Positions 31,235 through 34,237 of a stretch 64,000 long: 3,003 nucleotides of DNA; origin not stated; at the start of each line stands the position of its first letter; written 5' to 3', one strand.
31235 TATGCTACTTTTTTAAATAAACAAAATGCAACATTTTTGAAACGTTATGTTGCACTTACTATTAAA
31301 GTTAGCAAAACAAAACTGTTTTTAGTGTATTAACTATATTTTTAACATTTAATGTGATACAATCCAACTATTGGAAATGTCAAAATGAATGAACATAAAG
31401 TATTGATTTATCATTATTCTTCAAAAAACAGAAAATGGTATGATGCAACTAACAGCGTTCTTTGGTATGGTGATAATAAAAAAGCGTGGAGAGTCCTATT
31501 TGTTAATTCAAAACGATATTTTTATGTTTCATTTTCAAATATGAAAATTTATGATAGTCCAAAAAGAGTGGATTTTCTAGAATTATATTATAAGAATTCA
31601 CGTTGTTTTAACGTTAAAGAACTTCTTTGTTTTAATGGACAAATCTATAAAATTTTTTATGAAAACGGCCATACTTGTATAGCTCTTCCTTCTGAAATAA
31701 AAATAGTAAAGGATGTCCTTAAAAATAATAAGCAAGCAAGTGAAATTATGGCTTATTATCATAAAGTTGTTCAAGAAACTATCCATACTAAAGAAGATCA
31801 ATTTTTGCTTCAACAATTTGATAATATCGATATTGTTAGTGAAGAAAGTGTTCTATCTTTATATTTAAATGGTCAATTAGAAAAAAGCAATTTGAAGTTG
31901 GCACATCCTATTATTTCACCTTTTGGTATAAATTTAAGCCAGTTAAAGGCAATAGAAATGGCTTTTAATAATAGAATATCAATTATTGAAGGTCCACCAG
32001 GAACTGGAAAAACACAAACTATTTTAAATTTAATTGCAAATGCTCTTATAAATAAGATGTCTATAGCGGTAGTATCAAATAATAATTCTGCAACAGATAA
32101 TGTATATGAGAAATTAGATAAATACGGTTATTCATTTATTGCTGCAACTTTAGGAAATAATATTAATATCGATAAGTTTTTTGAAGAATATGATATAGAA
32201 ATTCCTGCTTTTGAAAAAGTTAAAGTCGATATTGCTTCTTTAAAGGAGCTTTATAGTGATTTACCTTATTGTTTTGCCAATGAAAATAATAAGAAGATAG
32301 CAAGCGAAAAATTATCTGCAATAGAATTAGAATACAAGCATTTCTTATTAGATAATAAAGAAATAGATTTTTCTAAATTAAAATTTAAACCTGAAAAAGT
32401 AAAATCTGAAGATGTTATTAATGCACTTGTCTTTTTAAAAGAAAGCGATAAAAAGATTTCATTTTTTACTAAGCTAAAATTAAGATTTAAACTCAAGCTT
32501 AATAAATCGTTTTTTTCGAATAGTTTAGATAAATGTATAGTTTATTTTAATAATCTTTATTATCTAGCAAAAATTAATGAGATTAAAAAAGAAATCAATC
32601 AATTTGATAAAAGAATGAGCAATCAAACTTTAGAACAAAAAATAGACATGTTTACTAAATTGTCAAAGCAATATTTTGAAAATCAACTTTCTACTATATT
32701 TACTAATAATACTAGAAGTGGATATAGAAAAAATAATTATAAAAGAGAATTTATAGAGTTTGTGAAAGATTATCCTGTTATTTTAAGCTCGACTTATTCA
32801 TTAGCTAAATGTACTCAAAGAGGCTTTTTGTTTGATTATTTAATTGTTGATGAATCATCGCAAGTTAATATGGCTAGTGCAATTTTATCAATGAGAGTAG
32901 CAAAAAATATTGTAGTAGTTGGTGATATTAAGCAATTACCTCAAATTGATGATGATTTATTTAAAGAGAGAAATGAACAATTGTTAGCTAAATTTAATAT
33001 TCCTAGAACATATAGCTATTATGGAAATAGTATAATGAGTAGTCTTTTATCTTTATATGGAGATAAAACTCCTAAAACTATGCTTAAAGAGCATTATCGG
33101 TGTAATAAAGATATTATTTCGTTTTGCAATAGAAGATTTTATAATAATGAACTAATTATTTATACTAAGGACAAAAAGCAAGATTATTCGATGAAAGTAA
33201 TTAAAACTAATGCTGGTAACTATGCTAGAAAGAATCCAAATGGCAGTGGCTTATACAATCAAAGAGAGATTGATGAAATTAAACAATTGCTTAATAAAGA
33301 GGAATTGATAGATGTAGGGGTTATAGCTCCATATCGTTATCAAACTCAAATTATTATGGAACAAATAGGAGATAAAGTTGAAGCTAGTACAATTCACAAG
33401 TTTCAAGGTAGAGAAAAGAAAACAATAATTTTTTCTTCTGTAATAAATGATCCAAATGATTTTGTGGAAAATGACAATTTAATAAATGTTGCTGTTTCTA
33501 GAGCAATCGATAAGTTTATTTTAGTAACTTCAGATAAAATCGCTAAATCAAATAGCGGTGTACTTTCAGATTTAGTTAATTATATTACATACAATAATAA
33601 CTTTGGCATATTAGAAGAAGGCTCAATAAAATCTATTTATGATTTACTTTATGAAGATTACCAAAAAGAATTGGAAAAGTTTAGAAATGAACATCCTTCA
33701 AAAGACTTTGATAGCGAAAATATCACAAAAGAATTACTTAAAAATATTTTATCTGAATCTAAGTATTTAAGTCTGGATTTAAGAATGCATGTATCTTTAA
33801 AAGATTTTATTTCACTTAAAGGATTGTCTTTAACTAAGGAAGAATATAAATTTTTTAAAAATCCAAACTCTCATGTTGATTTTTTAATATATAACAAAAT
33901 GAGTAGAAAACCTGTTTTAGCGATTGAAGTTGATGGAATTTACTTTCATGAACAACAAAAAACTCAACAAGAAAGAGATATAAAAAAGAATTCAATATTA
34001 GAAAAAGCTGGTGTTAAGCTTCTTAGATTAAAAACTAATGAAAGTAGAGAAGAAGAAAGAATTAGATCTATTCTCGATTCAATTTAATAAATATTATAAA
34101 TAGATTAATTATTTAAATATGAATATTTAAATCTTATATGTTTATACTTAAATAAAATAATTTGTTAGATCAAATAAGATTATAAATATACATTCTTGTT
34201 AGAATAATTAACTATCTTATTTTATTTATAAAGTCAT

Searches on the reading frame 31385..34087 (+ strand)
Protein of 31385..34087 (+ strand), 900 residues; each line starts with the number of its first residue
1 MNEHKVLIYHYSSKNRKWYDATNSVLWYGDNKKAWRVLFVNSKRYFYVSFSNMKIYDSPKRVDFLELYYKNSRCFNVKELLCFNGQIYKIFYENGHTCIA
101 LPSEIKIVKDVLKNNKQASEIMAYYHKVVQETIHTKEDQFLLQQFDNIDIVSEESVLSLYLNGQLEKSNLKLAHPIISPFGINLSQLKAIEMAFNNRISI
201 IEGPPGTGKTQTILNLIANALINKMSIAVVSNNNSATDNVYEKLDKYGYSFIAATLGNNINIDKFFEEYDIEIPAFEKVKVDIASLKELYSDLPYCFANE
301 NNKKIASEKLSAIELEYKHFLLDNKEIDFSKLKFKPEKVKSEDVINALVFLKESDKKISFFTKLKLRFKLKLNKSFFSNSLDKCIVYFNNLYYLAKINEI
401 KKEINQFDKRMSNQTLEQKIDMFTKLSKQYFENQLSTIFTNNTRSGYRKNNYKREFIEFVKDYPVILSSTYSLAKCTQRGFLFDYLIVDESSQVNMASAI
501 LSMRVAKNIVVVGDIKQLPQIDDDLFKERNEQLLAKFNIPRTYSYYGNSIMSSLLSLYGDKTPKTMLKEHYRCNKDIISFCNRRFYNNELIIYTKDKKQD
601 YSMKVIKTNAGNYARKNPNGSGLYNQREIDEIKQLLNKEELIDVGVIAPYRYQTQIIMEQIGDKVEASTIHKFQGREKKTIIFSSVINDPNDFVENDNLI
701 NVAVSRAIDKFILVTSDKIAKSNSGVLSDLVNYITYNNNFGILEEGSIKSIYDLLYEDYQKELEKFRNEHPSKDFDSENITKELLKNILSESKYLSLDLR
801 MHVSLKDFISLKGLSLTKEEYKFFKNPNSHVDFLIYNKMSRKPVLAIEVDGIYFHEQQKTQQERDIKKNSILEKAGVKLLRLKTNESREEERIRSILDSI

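Call 31: search_protein_families(library=pfam, proteins=[window:31385-34087:+], max_evalue=0.001)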
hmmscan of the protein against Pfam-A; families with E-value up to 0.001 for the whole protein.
window:31385-34087:+ (900 aa): 14 families
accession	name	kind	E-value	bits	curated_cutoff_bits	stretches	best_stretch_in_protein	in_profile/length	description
PF13087.12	AAA_12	-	9.6e-25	87.7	27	1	547-716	2-193/195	AAA domain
PF13086.12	AAA_11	-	1.1e-23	84.7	27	1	182-519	2-251/257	AAA domain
PF10881.14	DUF2726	-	7.9e-18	64.8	24.7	1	779-898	10-124/126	Protein of unknown function (DUF2726)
PF13245.12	AAA_19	-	9.4e-17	61.9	25.1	1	186-259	1-71/134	AAA domain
PF13604.12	AAA_30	-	1.2e-09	38.6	27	1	183-245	3-67/191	AAA domain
PF01443.25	Viral_helicase1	-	1.4e-08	35.3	21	0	570-715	124-228/228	Viral superfamily 1 RNA helicase core domain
PF18741.7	MTES_1575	-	5.4e-07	30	38.2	1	829-886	25-80/96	REase_MTES_1575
PF00580.27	UvrD-helicase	-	4.8e-06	26.9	23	1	183-517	2-250/271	UvrD/REP helicase N-terminal domain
PF09848.15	SLFN-g3_helicase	-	1.9e-05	24.6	24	0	198-247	3-54/354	Schlafen group 3, DNA/RNA helicase domain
PF13538.12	UvrD_C_2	-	4e-05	23.8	27.4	1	665-714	2-52/52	UvrD-like helicase C-terminal domain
PF20720.3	nSTAND3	-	0.00015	22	27.2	1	188-242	9-62/155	Novel STAND NTPase 3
PF04851.21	ResIII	-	0.00018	21.9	22.5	0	194-299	21-115/164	Type III restriction enzyme, res subunit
PF04480.18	DUF559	-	0.00027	21.2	20.6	1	833-890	43-96/109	Protein of unknown function (DUF559)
PF00270.35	DEAD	-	0.00086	19.5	26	0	186-253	4-73/167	DEAD/DEAH box helicase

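Call 100: search_protein_families(library=padloc, proteins=[window:31385-34087:+], max_evalue=0.01)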
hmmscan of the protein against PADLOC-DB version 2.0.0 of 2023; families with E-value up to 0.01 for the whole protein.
window:31385-34087:+ (900 aa): 8 families
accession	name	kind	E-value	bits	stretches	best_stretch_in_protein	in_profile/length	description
PDLC03924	MkoC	-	5.9e-59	198.2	2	396-792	574-1004/1136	-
PDLC03920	MkoA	-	1.3e-46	157.5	1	182-736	616-1099/1112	-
PDLC05009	PDC-S37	-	6.6e-43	144.8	2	464-666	918-1117/1550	-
PDLC03921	MkoA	-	2.5e-33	112.9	2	482-739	1296-1591/1607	-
PDLC02194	Hhe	-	6.6e-21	71.3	2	474-614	1371-1506/1911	-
PDLC04140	mad8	-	6.4e-07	27.2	1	187-393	17-101/314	mads_8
PDLC05065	PDC-S68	-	7.3e-07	25.3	1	186-227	610-651/1221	-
PDLC02895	DpdJ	-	0.0011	13.9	0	646-720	373-457/2112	DpdJ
